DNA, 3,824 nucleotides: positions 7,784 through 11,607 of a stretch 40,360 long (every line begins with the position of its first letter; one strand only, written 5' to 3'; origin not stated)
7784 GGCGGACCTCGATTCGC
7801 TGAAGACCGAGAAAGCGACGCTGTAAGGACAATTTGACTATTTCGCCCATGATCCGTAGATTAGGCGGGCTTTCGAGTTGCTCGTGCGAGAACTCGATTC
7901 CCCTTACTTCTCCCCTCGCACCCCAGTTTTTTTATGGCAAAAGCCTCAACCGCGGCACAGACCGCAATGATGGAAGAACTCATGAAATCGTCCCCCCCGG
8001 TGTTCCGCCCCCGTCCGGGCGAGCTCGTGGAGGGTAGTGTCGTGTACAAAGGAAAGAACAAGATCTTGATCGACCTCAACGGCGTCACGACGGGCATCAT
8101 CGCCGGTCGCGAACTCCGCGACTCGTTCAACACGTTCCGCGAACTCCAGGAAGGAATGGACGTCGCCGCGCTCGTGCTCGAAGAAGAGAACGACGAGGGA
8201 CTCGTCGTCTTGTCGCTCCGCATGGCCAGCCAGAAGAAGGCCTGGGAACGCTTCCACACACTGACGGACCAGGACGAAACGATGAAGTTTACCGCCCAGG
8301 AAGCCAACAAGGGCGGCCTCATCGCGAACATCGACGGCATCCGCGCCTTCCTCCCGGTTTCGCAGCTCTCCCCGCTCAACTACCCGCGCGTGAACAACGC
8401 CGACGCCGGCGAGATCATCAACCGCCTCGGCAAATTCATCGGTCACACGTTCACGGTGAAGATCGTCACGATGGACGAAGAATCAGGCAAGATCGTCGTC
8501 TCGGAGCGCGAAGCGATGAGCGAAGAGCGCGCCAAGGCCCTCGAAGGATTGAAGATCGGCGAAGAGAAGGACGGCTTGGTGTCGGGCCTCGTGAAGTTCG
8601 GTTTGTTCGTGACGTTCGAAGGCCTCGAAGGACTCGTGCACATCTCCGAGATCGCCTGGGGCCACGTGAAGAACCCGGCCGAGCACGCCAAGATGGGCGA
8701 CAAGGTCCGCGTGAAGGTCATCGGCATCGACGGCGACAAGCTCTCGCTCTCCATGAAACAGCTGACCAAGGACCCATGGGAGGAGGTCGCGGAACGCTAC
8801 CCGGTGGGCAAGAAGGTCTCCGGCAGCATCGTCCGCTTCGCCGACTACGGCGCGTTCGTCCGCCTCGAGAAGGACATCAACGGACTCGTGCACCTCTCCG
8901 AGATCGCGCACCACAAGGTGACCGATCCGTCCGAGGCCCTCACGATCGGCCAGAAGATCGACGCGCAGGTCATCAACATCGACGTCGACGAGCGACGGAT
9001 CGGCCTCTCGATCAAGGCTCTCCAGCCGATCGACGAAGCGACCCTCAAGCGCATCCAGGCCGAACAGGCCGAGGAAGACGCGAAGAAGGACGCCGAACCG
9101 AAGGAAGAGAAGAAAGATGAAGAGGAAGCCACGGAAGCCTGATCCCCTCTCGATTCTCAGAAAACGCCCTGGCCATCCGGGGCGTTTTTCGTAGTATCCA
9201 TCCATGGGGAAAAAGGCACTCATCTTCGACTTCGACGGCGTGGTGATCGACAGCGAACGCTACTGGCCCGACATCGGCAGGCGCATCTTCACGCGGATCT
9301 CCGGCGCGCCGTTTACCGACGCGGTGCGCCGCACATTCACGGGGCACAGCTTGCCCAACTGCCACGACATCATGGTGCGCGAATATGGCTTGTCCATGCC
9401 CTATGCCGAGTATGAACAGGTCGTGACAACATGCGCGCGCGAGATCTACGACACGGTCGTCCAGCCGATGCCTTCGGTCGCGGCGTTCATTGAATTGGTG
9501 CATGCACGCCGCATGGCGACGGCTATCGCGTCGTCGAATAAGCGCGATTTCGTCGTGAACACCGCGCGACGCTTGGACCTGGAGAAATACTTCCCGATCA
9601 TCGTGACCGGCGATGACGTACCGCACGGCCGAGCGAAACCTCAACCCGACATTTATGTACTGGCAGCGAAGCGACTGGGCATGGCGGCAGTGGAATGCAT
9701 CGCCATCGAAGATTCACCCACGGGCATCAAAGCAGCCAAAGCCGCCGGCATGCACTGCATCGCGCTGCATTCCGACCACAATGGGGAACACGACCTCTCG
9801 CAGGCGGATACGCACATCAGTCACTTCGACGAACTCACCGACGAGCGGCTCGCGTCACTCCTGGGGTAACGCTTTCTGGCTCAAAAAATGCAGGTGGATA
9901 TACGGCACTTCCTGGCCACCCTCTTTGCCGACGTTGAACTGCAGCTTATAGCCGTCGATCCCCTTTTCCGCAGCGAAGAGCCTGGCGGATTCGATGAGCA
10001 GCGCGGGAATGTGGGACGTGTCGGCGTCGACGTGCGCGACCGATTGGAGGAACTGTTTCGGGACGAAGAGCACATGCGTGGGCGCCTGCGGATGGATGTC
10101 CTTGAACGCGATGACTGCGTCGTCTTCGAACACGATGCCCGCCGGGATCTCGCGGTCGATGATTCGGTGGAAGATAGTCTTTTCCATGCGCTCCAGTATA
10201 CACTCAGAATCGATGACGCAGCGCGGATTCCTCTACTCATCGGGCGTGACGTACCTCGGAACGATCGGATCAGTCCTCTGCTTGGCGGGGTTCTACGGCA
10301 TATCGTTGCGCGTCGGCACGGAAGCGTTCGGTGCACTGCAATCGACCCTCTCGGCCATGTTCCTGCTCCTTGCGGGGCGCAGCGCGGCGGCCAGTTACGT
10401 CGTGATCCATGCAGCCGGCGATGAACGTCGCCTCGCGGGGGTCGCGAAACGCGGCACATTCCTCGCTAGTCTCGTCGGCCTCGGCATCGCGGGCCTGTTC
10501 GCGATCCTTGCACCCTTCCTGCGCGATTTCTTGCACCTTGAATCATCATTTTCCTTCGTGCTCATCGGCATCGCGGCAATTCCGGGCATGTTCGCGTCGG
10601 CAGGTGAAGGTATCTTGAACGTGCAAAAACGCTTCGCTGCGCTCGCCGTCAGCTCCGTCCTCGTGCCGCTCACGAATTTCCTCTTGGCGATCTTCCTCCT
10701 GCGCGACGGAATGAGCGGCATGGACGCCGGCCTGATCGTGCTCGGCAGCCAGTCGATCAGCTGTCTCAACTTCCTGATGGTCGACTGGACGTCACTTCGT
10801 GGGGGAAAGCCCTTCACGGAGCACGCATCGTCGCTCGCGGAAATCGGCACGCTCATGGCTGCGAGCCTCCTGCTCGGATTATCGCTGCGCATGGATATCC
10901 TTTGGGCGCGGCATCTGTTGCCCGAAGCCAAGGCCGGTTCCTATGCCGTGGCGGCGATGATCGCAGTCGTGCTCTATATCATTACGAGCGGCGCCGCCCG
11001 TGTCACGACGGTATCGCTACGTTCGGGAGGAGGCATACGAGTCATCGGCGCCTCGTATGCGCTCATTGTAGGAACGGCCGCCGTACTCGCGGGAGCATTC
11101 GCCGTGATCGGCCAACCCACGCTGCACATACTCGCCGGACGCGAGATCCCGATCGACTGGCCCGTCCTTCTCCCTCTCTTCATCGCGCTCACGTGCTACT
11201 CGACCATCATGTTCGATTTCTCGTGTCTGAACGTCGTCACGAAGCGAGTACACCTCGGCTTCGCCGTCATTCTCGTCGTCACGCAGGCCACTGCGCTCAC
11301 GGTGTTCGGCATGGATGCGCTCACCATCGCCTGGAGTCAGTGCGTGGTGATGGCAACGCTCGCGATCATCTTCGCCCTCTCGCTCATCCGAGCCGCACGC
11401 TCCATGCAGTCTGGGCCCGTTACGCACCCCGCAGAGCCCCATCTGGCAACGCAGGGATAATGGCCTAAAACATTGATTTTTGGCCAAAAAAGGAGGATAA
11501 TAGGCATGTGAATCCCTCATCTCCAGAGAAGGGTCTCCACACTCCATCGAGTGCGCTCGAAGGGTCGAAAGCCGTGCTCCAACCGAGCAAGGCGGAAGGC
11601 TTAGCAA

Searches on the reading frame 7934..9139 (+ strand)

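Call 33: search_protein_families(library=pfam, proteins=[window:7934-9139:+], max_evalue=0.001)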
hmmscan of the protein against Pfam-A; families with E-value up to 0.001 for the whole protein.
window:7934-9139:+ (402 aa): 6 families
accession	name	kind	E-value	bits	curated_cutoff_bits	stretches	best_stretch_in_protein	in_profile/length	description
PF00575.29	S1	-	8e-44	148.3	22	2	290-361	3-74/74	S1 RNA binding domain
PF23459.1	S1_RRP5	-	3.4e-11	44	27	0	295-359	7-71/72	RRP5 S1 domain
PF21710.3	Spt6_S1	-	1.8e-06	28.6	27.5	0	291-361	16-87/91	Spt6, S1/OB domain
PF24685.1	OB_RRP5_4th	-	5.4e-06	26.8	31.5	0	233-265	39-71/92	RRP5 OB-fold domain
PF21543.3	CvfB_2nd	-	0.00032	21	27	0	247-275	46-75/76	Virulence regulatory factor CvfB, second domain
PF02599.21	CsrA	-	0.00048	20.5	27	0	250-272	10-32/53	Global regulator protein family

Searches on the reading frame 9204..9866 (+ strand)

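Call 33: search_protein_families(library=pfam, proteins=[window:9204-9866:+], max_evalue=0.001)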
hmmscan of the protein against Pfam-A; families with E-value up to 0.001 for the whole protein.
window:9204-9866:+ (221 aa): 3 families
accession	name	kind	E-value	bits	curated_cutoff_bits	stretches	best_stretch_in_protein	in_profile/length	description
PF13419.12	HAD_2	-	1.8e-29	103.6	23.8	1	6-187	1-177/178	Haloacid dehalogenase-like hydrolase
PF00702.32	Hydrolase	-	2.2e-24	87.4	26.4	1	4-182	2-191/191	haloacid dehalogenase-like hydrolase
PF13242.12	Hydrolase_like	-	2.8e-07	30.8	22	1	144-204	3-64/75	HAD-hyrolase-like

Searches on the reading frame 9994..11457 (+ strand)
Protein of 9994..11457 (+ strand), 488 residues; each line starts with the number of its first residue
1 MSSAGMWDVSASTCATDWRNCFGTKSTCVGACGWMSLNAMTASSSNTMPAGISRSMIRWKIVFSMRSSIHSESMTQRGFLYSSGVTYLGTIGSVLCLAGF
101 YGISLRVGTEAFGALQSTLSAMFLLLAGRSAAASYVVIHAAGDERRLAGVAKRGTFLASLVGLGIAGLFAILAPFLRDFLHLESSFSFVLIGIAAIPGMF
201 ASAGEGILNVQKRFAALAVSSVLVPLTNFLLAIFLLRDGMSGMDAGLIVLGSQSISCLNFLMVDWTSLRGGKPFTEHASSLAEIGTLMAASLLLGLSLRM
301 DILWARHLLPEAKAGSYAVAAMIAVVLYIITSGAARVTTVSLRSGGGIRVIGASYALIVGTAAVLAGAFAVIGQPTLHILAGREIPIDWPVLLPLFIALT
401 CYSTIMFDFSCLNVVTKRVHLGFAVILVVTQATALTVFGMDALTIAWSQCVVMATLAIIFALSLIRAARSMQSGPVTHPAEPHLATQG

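Call 33: search_protein_families(library=pfam, proteins=[window:9994-11457:+], max_evalue=0.001)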
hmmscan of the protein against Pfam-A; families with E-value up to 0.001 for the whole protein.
window:9994-11457:+ (488 aa): 0 families

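Call 61: search_protein_families(library=pfam, proteins=[window:9994-11457:+], max_evalue=1)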
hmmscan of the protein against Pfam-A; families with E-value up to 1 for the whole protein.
window:9994-11457:+ (488 aa): 0 families
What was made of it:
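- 9994..11460 (+): Candidate Wzx/MOP-type flippase, probably about 415 aa starting near 10.2 kb. It lies 15 kb from the cassette and is only tentatively linked to it. It has no Pfam hit itself (calls 33, 61).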

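Call 63: find_homologous_proteins(query=window:9994-11457:+)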
Query window:9994-11457:+ (488 aa): 17 proteins with E <= 0.001 among 8000 candidates.
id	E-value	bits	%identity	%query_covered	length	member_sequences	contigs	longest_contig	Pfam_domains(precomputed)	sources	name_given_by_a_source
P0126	4.9e-231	786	91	85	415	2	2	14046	-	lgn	-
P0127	6.0e-202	690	79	85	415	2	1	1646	-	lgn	-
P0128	4.5e-138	479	58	84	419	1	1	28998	-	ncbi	-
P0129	1.3e-134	468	57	84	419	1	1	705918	-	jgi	jgi:O-antigen/teichoic acid export membrane protein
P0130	1.2e-131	458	55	85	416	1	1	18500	-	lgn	-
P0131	3.4e-131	457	56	84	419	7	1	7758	-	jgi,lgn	jgi:O-antigen/teichoic acid export membrane protein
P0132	1.8e-126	441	53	84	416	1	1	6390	-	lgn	-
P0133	1.3e-124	435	54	84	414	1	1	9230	-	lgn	-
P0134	8.3e-121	422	53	84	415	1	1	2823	-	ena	-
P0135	3.8e-112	394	51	84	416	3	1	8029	-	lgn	-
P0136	9.4e-110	386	50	84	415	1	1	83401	-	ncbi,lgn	-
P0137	1.7e-108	382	49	85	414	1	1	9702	-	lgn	-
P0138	2.6e-107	378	48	85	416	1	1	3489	-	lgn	-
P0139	1.3e-106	375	49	82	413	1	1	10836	-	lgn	-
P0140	8.4e-102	360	46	85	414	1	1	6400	-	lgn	-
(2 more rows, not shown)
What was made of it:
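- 9994..11460 (+): Homologues are named 'O-antigen/teichoic acid export membrane protein' by JGI (call 63).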
